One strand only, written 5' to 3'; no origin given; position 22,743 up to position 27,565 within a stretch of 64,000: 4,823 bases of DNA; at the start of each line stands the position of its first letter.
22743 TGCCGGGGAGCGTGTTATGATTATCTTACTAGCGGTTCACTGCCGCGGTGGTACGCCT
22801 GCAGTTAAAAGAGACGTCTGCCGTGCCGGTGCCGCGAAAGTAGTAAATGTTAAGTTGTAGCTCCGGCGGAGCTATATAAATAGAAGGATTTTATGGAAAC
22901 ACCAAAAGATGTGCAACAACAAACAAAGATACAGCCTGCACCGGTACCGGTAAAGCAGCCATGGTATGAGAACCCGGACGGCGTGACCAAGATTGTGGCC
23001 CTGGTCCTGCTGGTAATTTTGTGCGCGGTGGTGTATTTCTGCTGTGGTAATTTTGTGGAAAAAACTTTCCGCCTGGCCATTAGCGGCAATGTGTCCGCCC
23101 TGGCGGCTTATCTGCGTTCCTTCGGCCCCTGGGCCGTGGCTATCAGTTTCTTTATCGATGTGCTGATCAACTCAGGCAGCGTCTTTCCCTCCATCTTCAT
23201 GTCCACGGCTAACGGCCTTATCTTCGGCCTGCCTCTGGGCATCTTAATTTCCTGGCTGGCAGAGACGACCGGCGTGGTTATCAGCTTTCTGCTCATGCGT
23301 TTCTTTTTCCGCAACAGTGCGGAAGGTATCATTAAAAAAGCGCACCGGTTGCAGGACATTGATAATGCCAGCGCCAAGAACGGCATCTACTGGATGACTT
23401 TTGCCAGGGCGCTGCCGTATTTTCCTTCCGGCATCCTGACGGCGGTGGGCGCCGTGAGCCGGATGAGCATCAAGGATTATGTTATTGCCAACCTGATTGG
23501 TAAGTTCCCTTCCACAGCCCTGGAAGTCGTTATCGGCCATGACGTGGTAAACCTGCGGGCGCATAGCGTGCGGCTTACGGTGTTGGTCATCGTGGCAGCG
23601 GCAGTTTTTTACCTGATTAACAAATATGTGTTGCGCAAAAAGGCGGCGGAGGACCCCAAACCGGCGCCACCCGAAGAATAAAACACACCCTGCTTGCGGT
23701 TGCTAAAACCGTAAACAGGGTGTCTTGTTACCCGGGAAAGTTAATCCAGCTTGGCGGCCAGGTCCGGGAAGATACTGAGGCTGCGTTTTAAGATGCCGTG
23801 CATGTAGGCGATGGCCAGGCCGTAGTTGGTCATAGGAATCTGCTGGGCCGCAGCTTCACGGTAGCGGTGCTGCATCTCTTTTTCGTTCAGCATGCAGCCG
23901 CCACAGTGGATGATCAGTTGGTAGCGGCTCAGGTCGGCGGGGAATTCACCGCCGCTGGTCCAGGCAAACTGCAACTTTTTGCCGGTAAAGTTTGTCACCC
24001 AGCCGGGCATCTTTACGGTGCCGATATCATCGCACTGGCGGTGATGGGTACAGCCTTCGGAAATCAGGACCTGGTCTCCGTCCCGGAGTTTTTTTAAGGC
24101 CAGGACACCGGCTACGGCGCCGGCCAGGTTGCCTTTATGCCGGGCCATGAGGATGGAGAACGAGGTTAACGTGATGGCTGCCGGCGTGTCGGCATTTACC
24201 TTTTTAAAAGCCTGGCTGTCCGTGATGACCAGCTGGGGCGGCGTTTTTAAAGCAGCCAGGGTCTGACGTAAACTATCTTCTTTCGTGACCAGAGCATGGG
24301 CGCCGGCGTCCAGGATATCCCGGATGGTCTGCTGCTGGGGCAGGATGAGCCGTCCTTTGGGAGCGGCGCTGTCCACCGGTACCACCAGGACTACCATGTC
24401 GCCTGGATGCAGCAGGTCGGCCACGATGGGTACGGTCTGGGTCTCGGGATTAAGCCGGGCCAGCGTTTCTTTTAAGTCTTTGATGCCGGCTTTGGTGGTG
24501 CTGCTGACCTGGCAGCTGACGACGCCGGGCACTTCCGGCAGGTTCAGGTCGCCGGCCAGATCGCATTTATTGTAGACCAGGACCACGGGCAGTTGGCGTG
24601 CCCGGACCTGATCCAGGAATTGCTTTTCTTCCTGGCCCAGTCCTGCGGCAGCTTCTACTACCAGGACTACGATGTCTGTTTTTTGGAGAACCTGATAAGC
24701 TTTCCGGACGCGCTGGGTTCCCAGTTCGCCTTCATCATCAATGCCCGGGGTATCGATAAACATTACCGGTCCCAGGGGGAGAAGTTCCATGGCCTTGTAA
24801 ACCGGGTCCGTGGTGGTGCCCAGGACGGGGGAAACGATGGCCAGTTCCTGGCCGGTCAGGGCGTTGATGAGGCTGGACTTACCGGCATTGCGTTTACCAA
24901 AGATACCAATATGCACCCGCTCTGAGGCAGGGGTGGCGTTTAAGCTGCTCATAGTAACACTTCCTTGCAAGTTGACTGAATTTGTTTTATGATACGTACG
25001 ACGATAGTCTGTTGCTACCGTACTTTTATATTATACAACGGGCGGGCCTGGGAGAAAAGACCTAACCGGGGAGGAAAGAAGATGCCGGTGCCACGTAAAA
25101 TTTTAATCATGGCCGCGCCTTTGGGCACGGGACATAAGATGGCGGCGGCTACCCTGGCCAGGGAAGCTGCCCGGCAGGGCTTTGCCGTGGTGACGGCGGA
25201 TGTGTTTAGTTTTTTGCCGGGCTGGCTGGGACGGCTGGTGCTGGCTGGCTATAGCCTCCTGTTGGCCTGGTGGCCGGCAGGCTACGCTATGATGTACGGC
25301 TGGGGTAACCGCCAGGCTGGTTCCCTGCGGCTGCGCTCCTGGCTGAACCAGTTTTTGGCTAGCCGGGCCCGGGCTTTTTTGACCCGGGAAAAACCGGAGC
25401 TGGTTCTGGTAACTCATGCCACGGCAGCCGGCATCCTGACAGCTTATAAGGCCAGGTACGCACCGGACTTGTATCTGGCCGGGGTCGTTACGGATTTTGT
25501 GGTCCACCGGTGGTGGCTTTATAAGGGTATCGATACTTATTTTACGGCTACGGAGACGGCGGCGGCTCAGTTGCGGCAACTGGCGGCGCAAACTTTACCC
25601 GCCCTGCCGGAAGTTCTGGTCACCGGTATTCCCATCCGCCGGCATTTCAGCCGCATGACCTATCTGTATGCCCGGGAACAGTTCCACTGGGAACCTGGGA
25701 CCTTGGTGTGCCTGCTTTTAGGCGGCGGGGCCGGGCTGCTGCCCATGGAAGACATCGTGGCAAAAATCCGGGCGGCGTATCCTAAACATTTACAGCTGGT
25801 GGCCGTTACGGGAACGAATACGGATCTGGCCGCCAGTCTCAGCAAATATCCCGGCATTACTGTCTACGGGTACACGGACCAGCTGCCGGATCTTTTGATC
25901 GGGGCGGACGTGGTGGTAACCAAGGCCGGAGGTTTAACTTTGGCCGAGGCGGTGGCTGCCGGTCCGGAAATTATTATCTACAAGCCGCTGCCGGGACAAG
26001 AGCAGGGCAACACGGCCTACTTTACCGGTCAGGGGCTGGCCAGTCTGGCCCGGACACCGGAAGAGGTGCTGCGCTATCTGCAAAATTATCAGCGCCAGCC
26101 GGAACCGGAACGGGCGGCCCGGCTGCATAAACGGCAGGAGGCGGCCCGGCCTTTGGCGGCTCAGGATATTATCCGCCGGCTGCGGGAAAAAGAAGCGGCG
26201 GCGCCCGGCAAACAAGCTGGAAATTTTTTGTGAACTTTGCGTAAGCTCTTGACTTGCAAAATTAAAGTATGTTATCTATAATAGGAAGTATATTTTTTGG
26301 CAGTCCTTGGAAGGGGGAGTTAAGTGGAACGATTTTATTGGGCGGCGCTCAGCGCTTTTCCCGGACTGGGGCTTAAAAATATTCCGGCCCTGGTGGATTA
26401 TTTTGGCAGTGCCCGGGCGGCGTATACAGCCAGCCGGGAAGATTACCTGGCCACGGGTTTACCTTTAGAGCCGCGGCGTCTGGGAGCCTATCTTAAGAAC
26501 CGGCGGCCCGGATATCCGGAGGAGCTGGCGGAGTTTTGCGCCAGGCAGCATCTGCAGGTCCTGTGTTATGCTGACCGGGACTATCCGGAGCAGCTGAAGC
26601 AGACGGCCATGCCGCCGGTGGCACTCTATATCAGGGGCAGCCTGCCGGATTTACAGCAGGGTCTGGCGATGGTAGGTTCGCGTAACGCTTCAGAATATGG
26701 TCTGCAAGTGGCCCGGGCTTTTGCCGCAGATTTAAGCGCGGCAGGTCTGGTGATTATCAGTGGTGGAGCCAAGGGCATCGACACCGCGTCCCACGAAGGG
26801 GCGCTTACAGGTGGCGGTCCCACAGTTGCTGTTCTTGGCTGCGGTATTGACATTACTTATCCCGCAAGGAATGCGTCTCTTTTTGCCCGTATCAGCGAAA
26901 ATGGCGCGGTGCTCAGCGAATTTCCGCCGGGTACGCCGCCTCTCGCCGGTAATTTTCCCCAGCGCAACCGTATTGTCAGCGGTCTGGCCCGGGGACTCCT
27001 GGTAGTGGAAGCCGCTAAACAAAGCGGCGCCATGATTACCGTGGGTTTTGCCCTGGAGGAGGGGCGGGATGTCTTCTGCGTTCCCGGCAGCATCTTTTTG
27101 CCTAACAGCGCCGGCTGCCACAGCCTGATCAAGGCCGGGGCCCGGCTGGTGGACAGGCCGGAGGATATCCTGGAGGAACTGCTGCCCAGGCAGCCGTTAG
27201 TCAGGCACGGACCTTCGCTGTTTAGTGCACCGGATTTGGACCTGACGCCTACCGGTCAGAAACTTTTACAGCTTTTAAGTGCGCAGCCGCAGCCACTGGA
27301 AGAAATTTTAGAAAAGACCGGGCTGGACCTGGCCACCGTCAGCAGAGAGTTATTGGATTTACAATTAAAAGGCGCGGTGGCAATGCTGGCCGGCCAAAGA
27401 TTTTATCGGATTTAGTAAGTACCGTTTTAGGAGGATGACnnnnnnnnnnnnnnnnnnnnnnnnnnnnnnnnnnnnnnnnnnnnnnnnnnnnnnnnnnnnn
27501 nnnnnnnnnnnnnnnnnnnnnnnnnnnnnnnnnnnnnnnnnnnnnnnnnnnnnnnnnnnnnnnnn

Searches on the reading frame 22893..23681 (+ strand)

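Call 58: search_protein_families(library=pfam, proteins=[window:22893-23681:+], max_evalue=0.00001)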
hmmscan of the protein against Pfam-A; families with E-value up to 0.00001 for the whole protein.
window:22893-23681:+ (262 aa): 1 family
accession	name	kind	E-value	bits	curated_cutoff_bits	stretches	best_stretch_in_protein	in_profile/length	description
PF09335.16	VTT_dom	-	5.5e-22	79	33.9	1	98-216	1-122/123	VTT domain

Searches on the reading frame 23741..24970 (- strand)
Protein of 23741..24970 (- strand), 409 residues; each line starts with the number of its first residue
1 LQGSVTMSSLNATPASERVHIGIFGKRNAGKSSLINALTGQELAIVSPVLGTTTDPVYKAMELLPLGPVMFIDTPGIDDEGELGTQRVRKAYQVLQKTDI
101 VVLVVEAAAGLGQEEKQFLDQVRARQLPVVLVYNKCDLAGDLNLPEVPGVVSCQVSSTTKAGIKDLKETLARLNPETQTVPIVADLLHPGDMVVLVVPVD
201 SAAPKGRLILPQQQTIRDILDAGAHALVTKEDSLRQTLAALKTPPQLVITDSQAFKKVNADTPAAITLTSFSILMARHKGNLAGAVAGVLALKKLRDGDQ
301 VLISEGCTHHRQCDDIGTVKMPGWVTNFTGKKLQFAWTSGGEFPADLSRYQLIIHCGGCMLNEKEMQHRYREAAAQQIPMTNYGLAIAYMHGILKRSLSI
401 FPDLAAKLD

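Call 58: search_protein_families(library=pfam, proteins=[window:23741-24970:-], max_evalue=0.00001)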
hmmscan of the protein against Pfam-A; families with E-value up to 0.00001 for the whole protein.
window:23741-24970:- (409 aa): 6 families
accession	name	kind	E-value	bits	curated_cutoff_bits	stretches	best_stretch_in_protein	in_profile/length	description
PF18133.7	HydF_tetramer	-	1.7e-47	160.5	22.6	1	285-399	3-117/118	Hydrogen maturase F tetramerization domain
PF18128.7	HydF_dimer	-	3e-40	136.7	23.4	1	182-280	1-99/99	Hydrogen maturase F dimerization domain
PF01926.29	MMR_HSR1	-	1.3e-24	87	21.9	1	20-135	1-113/113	50S ribosome-binding GTPase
PF00350.29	Dynamin_N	-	3.1e-12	47.3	27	0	21-52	1-32/168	Dynamin family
PF00009.33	GTP_EFTU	-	4.5e-10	39.9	26.5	1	70-155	72-150/188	Elongation factor Tu GTP binding domain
PF02421.24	FeoB_N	-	1.2e-08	35.1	27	1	20-141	2-120/156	Ferrous iron transport protein B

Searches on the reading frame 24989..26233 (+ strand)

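Call 58: search_protein_families(library=pfam, proteins=[window:24989-26233:+], max_evalue=0.00001)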
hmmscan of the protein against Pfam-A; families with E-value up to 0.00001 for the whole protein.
window:24989-26233:+ (414 aa): 2 families
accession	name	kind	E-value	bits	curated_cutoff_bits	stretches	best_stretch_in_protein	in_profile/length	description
PF06925.17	MGDG_synth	-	7.2e-18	65.7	25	1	49-216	1-169/169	Monogalactosyldiacylglycerol (MGDG) synthase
PF04101.22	Glyco_tran_28_C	-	1.2e-07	32.4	22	1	241-358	2-127/166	Glycosyltransferase family 28 C-terminal domain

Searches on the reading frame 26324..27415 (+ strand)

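Call 58: search_protein_families(library=pfam, proteins=[window:26324-27415:+], max_evalue=0.00001)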
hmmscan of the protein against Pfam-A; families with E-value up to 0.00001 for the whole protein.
window:26324-27415:+ (363 aa): 2 families
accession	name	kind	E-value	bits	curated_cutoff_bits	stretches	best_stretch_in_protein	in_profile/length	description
PF02481.21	DNA_processg_A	-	1.9e-76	256.4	29.6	1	72-276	2-210/212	DNA recombination-mediator protein A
PF17782.7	DprA_WH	-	1e-10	41.9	22.9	1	302-358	5-61/61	DprA winged helix domain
